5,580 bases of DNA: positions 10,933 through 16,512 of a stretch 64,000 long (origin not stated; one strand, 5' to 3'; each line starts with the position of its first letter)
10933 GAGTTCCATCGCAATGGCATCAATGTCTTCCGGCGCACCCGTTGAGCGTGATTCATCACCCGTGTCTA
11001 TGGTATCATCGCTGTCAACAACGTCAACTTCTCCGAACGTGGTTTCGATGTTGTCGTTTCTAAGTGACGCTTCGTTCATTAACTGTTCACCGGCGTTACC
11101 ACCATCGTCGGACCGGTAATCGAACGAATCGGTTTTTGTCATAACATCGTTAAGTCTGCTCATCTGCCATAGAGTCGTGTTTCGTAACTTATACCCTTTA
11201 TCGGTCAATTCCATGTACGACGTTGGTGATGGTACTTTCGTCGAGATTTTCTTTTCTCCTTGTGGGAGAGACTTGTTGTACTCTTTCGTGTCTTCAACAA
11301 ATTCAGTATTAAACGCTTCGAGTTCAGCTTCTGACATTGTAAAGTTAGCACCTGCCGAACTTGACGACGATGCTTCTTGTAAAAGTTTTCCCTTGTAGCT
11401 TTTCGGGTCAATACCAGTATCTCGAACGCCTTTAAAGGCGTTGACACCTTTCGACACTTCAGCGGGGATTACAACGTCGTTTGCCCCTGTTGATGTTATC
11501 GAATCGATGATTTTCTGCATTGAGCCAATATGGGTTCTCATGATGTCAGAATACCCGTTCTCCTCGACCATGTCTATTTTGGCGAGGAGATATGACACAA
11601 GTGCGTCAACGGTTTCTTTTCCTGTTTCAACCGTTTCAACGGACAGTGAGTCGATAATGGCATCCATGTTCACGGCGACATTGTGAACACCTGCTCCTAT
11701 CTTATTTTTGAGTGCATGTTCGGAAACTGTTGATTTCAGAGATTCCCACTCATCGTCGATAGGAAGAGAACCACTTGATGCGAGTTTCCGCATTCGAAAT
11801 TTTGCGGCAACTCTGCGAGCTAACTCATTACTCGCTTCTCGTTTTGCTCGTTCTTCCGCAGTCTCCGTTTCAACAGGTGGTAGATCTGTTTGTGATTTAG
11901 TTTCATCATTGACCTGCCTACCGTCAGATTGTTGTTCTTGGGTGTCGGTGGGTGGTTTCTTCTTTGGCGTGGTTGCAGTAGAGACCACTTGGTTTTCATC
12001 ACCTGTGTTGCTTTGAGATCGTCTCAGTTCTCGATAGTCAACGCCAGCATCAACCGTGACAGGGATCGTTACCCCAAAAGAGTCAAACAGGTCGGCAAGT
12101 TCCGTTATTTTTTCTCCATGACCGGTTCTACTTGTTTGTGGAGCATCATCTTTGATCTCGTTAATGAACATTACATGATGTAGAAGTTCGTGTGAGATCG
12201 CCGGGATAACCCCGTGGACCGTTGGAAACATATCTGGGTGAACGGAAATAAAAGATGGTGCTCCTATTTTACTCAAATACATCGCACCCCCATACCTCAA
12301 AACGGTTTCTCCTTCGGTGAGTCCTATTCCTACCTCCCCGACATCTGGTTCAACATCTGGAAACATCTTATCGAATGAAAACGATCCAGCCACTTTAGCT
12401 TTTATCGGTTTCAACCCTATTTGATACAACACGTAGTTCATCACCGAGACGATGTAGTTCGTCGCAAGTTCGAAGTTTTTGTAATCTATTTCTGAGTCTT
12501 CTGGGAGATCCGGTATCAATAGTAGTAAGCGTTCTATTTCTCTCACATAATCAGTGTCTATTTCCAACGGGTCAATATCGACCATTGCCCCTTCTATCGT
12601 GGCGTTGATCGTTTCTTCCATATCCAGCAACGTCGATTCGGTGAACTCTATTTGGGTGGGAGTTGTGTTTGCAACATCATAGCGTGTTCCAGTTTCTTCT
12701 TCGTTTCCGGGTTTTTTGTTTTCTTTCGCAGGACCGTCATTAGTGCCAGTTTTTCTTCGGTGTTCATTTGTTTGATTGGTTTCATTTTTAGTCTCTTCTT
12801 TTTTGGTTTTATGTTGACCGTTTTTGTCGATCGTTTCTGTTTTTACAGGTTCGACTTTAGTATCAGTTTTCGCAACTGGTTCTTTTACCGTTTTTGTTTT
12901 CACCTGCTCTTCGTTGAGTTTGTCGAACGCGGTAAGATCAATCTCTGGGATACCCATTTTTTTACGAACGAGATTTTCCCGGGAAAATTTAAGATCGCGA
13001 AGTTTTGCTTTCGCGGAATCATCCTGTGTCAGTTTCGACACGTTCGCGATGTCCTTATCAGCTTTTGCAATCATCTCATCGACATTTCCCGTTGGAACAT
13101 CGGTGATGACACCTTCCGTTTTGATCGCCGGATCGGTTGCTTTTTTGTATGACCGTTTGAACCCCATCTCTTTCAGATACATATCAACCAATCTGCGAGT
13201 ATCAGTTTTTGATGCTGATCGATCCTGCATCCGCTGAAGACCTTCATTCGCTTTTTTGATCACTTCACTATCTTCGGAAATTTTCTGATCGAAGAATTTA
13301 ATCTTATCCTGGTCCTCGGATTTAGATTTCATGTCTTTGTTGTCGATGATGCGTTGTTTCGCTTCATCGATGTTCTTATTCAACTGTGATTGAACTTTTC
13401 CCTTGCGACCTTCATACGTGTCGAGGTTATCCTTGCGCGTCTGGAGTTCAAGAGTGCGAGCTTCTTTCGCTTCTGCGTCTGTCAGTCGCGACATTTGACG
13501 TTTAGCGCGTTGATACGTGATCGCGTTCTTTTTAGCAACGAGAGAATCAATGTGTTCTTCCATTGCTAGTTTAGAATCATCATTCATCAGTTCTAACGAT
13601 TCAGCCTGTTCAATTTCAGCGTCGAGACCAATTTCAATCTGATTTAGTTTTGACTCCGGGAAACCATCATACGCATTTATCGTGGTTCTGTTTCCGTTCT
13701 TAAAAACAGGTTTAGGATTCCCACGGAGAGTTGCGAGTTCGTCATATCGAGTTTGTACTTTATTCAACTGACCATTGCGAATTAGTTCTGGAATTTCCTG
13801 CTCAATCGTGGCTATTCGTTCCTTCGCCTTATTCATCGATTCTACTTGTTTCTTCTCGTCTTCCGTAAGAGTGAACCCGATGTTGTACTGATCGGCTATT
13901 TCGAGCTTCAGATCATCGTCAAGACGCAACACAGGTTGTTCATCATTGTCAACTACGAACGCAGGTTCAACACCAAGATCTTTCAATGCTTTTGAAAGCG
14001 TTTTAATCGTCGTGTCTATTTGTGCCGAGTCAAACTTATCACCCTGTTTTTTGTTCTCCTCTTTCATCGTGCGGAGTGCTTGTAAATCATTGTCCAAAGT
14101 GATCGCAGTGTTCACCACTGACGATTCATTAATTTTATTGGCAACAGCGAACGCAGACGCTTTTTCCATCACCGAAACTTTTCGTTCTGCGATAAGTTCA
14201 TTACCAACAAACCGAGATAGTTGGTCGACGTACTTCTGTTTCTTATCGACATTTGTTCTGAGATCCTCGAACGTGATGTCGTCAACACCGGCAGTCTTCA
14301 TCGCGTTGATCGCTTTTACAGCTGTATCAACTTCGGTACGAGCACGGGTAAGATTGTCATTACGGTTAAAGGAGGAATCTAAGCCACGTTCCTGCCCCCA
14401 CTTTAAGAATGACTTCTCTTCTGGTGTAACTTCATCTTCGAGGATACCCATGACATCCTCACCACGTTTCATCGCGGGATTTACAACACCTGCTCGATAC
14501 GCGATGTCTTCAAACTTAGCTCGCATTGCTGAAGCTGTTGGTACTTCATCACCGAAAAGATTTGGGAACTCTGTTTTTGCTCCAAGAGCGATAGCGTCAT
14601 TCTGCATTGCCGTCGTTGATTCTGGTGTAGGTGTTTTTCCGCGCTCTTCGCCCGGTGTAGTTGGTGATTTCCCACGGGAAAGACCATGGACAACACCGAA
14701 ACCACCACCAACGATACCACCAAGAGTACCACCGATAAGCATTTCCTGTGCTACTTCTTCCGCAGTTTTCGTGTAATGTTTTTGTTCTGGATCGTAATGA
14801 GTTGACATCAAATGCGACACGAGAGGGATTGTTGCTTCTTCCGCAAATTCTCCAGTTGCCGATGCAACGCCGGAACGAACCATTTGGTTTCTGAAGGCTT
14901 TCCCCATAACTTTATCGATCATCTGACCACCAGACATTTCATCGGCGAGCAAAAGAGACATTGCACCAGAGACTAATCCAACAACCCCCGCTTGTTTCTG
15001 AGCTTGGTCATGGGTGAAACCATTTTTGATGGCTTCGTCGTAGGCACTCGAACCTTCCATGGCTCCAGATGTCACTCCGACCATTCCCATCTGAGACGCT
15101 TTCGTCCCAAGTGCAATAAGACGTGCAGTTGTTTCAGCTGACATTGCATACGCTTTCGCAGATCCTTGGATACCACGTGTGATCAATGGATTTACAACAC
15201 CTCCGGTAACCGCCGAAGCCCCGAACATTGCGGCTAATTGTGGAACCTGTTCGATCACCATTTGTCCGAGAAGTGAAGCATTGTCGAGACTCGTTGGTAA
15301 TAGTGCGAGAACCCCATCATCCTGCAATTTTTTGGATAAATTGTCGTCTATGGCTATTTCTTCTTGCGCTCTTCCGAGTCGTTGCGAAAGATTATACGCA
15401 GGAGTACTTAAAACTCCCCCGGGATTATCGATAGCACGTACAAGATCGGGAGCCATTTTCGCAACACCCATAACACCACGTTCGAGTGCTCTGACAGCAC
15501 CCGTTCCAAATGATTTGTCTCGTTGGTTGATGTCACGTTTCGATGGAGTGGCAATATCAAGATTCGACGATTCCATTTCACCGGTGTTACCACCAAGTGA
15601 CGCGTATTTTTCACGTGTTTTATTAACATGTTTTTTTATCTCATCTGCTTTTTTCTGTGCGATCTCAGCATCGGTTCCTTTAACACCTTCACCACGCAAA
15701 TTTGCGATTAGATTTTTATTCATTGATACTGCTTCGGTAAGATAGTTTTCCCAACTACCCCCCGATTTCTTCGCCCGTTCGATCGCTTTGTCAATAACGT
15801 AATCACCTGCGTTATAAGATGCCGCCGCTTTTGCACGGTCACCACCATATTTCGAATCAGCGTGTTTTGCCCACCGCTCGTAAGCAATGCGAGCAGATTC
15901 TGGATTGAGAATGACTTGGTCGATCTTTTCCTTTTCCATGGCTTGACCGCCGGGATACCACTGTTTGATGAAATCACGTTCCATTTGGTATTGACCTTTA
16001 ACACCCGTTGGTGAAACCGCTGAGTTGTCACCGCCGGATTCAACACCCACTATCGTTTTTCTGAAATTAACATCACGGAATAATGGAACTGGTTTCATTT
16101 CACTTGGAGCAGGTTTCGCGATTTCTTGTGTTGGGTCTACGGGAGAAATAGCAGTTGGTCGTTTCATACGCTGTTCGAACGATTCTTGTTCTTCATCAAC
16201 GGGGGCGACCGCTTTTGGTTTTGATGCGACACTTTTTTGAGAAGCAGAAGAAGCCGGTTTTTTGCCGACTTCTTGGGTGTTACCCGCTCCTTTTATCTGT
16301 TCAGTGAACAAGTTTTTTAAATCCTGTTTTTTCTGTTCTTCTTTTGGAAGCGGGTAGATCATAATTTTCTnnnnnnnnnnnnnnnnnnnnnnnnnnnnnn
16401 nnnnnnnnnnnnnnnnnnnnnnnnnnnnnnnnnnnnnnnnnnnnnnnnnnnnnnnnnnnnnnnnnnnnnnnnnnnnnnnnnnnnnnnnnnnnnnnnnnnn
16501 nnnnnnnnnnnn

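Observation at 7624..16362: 2912-aa polyvalent virion protein combining a lytic transglycosylase with two different zincin motifs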

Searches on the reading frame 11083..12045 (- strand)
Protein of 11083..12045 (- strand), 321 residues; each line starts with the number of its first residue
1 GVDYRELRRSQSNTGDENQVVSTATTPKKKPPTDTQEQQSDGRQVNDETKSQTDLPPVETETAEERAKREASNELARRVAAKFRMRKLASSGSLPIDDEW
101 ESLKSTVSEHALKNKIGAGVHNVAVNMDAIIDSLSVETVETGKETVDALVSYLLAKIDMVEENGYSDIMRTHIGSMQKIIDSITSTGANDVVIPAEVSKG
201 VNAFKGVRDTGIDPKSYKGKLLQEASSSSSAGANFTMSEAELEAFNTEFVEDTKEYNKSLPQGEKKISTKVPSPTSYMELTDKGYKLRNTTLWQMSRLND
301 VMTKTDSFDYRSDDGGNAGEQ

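Call 79: search_protein_families(library=pfam, proteins=[window:11083-12045:-], max_evalue=10)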
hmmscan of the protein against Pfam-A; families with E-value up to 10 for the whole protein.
window:11083-12045:- (321 aa): 3 families
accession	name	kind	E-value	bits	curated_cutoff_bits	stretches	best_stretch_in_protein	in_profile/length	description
PF16424.10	DUF5021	-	0.089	13.5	25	1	168-235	25-96/157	Domain of unknown function (DUF5021)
PF13601.12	HTH_34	-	0.25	12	27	1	143-189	21-67/80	Winged helix DNA-binding domain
PF22251.1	PFF1_TM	-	6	6.7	32.3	0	8-80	133-206/300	Vacuolar membrane protease, transmembrane domain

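Call 100: search_protein_families(library=phrogs, proteins=[window:11083-12045:-], max_evalue=1)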
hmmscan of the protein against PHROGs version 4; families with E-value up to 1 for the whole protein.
window:11083-12045:- (321 aa): 1 family
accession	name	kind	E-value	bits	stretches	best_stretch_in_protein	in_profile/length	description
phrog_2380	-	unknown function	0.49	11.9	0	38-84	30-69/74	-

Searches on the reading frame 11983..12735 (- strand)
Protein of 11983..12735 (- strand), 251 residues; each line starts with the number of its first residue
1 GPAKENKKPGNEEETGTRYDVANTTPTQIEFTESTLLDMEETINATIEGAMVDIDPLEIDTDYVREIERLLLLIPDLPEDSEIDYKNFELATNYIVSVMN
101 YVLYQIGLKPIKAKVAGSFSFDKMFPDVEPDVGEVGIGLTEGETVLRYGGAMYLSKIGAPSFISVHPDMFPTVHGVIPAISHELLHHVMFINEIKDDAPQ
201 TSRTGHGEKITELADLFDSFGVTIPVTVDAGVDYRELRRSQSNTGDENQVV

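Call 77: predict_structure(protein=window:11983-12735:-)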
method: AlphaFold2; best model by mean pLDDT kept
length: 251 residues; sequences in the alignment: 1
mean_pLDDT: 33.5   pTM: 0.22
mean pLDDT of the five models: 33.5, 32.4, 30.9, 29.2, 28.9
residues with pLDDT >= 90: 0; 70-90: 0; 50-70: 0; < 50: 251
segments of 3 or more residues with pLDDT < 50: 1-251
pLDDT, mean of each block of 10 residues (from residue 1): 36 35 35 39 35 31 35 35 39 45 39 29 30 26 28 25 25 28 33 35 39 40 29 33 34 30
secondary structure, 60 per line:
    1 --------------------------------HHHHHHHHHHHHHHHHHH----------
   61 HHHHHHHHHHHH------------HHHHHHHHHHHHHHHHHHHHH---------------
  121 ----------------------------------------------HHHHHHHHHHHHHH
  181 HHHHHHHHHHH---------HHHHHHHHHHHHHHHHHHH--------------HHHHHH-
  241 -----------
elements in order: H33-50 H61-72 H85-105 H167-191 H201-219 H234-239

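Call 79: search_protein_families(library=pfam, proteins=[window:11983-12735:-], max_evalue=10)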
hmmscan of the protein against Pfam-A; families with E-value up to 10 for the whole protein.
window:11983-12735:- (251 aa): 0 families

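Call 100: search_protein_families(library=phrogs, proteins=[window:11983-12735:-], max_evalue=1)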
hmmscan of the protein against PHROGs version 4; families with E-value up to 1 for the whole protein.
window:11983-12735:- (251 aa): 1 family
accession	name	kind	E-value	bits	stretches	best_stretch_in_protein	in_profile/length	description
phrog_30135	-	unknown function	0.21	12.9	0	75-112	30-61/65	-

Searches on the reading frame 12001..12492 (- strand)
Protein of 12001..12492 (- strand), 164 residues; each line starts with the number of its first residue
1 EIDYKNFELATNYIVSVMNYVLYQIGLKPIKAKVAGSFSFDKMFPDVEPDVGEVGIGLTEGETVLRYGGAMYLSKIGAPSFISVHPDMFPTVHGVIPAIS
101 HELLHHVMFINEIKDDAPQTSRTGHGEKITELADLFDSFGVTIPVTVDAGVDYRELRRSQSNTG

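Call 39: search_solved_structures(query=window:12001-12492:-, max_evalue=10, show_alignments=5)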
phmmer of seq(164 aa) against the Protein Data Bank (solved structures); distinct sequences matched with E-value up to 10: 4.
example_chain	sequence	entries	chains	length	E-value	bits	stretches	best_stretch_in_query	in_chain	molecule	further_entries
2pyu_A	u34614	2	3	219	0.31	14.1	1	122-155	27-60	Inosine Triphosphate Pyrophosphatase RdgB | HAM1 protein homolog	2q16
1k7k_A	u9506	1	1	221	0.45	13.5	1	122-155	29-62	Hypothetical protein yggV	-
4zno_A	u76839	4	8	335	0.8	12.7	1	65-152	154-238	Natterin-like protein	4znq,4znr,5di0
7jil_V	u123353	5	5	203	1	12.4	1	63-88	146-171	50S ribosomal protein L25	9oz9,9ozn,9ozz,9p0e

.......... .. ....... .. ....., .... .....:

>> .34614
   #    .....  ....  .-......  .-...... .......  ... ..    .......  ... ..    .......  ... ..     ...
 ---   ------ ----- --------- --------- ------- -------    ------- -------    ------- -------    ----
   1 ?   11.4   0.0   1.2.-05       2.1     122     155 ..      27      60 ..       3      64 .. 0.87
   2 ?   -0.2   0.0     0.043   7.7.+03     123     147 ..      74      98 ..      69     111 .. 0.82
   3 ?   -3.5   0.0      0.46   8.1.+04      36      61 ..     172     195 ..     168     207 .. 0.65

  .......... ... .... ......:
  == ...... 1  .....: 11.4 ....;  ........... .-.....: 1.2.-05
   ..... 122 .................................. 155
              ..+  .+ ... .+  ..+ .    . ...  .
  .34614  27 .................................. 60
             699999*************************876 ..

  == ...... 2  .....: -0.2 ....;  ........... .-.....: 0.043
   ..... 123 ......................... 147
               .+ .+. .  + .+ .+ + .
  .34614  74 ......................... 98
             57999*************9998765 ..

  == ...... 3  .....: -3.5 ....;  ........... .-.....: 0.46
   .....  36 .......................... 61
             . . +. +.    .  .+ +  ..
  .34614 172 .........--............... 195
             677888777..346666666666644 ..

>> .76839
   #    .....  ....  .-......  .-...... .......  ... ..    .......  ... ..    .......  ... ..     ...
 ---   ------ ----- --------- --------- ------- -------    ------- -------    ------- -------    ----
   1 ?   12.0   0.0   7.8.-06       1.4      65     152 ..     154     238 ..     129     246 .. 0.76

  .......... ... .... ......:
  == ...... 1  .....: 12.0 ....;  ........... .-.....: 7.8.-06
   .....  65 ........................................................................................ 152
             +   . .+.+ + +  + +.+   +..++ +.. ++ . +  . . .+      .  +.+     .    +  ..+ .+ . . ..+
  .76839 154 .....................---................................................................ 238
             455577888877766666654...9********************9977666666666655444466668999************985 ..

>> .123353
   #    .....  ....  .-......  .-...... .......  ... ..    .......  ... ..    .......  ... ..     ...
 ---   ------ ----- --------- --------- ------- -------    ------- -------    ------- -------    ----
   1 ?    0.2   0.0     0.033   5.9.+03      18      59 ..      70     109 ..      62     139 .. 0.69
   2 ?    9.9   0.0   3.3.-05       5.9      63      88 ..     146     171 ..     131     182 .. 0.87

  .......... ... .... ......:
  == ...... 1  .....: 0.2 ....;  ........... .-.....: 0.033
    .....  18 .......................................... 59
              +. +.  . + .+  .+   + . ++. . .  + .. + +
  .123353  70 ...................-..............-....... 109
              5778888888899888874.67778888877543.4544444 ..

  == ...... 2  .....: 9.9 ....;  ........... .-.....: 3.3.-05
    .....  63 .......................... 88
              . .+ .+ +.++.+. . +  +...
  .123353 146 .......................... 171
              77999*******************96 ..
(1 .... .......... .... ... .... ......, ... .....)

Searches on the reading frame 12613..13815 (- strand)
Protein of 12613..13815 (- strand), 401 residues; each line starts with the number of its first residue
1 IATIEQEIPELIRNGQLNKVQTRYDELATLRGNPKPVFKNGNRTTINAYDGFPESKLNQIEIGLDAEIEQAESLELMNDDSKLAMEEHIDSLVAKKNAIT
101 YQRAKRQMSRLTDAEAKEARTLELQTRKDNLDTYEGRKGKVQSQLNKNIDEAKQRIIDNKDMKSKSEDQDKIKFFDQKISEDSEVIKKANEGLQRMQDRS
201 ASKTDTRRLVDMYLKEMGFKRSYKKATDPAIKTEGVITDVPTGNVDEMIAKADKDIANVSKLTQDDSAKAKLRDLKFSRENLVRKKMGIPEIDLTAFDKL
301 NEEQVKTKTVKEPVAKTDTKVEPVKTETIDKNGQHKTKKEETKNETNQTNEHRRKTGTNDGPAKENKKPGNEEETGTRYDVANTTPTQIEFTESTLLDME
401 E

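Call 79: search_protein_families(library=pfam, proteins=[window:12613-13815:-], max_evalue=10)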
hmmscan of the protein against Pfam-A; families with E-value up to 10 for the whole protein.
window:12613-13815:- (401 aa): 0 families

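Call 100: search_protein_families(library=phrogs, proteins=[window:12613-13815:-], max_evalue=1)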
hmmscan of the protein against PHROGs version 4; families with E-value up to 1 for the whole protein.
window:12613-13815:- (401 aa): 1 family
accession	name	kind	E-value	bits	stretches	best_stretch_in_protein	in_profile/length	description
phrog_4479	-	head and packaging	0.068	14.4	1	124-170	20-66/84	terminase small subunit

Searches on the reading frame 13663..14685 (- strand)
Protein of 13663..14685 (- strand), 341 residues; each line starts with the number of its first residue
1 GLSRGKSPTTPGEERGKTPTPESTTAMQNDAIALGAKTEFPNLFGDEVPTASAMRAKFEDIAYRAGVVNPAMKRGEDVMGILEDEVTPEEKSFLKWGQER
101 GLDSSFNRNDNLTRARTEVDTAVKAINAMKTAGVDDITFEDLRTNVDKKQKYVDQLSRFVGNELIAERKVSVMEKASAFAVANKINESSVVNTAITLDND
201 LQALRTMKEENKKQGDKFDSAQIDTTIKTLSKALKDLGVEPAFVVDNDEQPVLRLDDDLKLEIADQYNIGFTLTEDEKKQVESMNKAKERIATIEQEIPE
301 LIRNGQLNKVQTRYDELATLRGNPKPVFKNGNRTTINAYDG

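Call 79: search_protein_families(library=pfam, proteins=[window:13663-14685:-], max_evalue=10)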
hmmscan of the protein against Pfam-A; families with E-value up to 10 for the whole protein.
window:13663-14685:- (341 aa): 6 families
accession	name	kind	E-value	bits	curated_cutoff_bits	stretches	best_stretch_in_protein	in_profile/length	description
PF07244.20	POTRA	-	0.031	15.4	21.3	1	185-250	3-62/79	Surface antigen variable number repeat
PF16286.10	DUF4932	-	0.037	13.8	28.7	1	257-302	284-330/332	Domain of unknown function (DUF4932)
PF00752.23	XPG_N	-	0.088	13.7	22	1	190-251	24-85/101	XPG N-terminal domain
PF08376.15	NIT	-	0.12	13.2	24.9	1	102-158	12-74/239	Nitrate and nitrite sensing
PF24930.1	DUF7750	-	0.21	11.9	27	0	272-304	21-54/65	Domain of unknown function (DUF7750)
PF05549.16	Allexi_40kDa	-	5.4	6.9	26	1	179-240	71-133/271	Allexivirus 40kDa protein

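Call 100: search_protein_families(library=phrogs, proteins=[window:13663-14685:-], max_evalue=1)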
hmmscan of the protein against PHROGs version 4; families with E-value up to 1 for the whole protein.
window:13663-14685:- (341 aa): 2 families
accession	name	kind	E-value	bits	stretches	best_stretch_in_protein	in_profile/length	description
phrog_21564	-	unknown function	0.035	15.4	0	277-319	8-48/96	-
phrog_27381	-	tail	0.048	13.7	1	181-238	126-183/373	tail fiber protein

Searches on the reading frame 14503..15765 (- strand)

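Call 79: search_protein_families(library=pfam, proteins=[window:14503-15765:-], max_evalue=10)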
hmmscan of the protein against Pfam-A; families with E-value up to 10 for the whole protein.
window:14503-15765:- (421 aa): 2 families
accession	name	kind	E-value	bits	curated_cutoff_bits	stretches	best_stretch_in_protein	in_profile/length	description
PF00565.23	SNase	-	0.19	12.7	21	0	70-121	6-55/107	Staphylococcal nuclease homologue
PF10247.14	Romo1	-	4.4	8.2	27.6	1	337-366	5-34/66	Reactive mitochondrial oxygen species modulator 1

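Call 100: search_protein_families(library=phrogs, proteins=[window:14503-15765:-], max_evalue=1)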
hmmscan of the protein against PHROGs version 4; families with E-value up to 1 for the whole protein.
window:14503-15765:- (421 aa): 1 family
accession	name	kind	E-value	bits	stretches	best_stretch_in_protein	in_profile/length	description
phrog_9880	-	unknown function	0.015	13.7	1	82-278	198-352/2231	-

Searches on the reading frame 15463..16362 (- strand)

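Call 79: search_protein_families(library=pfam, proteins=[window:15463-16362:-], max_evalue=10)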
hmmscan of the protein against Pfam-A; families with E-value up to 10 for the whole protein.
window:15463-16362:- (300 aa): 2 families
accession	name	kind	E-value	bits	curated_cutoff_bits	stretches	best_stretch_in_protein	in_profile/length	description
PF01464.25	SLT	-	3.8e-07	30.1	21.3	1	102-200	18-111/117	Transglycosylase SLT domain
PF06737.19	Transglycosylas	-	1.2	10.3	27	1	103-130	9-36/77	Transglycosylase-like domain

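Call 100: search_protein_families(library=phrogs, proteins=[window:15463-16362:-], max_evalue=1)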
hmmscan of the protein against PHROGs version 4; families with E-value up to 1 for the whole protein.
window:15463-16362:- (300 aa): 3 families
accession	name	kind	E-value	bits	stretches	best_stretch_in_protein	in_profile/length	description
phrog_342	-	head and packaging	3.4e-06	26.4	1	102-280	34-200/1235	internal virion protein with endolysin domain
phrog_2013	-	tail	0.00025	20.9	1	103-193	488-569/657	lytic tail protein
phrog_13409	-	unknown function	0.31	12.2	1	166-243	14-85/98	-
